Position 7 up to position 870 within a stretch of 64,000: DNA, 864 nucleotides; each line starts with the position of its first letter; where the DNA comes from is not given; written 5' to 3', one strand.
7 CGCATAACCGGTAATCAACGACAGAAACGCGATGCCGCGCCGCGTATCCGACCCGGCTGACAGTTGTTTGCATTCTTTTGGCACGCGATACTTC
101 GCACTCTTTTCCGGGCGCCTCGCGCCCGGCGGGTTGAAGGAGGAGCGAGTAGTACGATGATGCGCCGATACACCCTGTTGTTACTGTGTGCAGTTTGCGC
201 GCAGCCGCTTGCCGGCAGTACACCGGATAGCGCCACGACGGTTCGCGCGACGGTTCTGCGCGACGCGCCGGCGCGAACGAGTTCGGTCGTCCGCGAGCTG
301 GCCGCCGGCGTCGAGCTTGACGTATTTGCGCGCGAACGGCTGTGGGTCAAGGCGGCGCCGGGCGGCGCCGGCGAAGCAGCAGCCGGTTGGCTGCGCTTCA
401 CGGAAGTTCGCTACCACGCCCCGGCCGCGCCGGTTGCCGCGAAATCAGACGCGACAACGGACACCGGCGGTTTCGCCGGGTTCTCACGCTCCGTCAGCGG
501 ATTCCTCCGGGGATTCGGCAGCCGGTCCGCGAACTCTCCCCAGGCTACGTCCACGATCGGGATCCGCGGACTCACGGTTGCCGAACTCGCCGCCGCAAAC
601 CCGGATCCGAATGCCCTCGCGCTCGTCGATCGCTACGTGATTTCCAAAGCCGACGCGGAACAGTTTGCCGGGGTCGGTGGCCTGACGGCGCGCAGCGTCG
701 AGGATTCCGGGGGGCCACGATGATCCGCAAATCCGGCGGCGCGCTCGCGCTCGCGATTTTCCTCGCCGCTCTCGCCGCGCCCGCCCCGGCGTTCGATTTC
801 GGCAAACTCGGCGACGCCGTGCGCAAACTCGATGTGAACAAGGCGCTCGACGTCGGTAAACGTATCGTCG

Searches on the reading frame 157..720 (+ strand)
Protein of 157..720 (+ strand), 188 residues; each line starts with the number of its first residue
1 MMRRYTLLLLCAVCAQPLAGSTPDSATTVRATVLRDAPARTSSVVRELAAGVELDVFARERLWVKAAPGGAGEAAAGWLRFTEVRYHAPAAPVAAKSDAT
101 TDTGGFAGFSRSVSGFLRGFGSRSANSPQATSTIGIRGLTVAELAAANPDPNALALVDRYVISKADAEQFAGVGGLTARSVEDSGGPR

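Call 61: search_protein_families(library=pfam, proteins=[window:157-720:+], max_evalue=0.001)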
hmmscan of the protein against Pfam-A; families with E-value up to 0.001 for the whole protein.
window:157-720:+ (188 aa): 1 family
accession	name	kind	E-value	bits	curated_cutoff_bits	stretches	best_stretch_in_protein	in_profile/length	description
PF06347.19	SH3_4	-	0.00062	19.9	24.1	0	33-71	6-45/56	Bacterial SH3 domain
